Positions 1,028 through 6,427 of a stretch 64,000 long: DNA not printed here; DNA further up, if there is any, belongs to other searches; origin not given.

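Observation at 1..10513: Six-gene surface operon combining three pilin-type proteins, two secreted Cys-rich proteins and a 1699-aa giant adhesin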

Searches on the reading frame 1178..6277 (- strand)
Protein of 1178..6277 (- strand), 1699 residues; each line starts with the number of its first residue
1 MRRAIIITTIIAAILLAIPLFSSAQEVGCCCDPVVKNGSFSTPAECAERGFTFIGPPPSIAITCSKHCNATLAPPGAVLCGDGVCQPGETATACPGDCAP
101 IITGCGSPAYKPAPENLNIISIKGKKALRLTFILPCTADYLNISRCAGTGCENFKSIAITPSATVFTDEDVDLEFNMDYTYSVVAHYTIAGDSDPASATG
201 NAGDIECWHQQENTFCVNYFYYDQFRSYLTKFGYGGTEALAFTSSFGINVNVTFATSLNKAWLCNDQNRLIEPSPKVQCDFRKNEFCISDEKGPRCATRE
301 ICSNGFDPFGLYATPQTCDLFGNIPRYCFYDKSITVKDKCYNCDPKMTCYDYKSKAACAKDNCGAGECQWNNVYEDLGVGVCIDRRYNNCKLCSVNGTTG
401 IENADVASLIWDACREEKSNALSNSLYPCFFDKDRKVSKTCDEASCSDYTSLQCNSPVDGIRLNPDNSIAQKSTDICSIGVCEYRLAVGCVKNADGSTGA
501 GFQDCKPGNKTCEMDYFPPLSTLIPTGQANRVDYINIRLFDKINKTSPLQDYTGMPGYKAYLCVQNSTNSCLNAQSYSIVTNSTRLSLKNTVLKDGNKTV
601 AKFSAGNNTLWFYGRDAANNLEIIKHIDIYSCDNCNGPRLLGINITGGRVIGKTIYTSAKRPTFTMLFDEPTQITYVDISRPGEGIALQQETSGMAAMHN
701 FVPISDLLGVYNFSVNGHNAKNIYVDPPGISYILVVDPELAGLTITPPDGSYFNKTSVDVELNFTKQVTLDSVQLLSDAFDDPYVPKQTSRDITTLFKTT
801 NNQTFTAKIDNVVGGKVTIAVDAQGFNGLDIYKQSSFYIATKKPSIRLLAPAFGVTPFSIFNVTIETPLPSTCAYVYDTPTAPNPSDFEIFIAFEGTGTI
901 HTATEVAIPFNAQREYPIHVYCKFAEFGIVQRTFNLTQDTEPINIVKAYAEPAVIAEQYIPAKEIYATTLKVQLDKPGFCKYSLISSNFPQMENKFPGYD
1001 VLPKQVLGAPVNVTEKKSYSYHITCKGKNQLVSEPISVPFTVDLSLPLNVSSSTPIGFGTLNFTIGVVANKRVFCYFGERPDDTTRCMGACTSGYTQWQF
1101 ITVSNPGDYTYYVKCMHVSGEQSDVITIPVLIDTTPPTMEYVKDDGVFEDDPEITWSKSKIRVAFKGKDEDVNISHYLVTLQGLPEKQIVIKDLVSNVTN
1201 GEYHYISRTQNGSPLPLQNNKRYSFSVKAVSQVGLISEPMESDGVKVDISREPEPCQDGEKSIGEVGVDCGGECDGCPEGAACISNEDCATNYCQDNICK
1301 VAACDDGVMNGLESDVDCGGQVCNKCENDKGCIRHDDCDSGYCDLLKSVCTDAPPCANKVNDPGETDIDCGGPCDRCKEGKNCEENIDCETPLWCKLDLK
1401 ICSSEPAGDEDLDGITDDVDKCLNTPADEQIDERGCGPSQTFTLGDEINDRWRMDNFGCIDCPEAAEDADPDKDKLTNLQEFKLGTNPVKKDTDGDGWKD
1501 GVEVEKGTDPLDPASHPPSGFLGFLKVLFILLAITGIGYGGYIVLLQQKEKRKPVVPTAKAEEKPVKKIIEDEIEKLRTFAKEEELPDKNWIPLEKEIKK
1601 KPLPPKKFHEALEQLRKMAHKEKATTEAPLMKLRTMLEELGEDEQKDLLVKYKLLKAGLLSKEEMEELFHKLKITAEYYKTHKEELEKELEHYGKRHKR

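Call 8: search_protein_families(library=pfam, proteins=[window:1178-6277:-], max_evalue=1)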
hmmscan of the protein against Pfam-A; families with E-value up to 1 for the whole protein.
window:1178-6277:- (1699 aa): 3 families
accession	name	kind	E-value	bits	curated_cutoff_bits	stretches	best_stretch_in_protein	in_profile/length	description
PF18884.5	TSP3_bac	-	9.3e-07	29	25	1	1492-1513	1-22/22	Bacterial TSP3 repeat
PF00041.27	fn3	-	0.11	13.2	25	0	1159-1240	14-81/84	Fibronectin type III domain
PF13067.11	DUF3930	-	0.34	11.2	25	0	1525-1545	25-45/51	Protein of unknown function (DUF3930)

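Call 9: search_protein_families(library=ncbifam, proteins=[window:1178-6277:-], max_evalue=1)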
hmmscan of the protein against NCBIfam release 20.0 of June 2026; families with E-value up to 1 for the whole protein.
window:1178-6277:- (1699 aa): 3 families
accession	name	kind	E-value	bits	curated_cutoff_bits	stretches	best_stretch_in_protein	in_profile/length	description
NF053612.1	anchor_PA1041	equivalog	0.00024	21.1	250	1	1401-1440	70-108/236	PA1041 family peptidoglycan-binding anchor lipoprotein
NF042425.1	Amuc_1099_fam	equivalog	0.00038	20.1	50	2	1490-1518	127-155/321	Amuc_1099 family pilus-like system protein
NF047441.1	Lepto_OmpL47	equivalog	0.026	14.2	250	1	1100-1140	290-330/336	multi-beta-barrel domain surface protein OmpL47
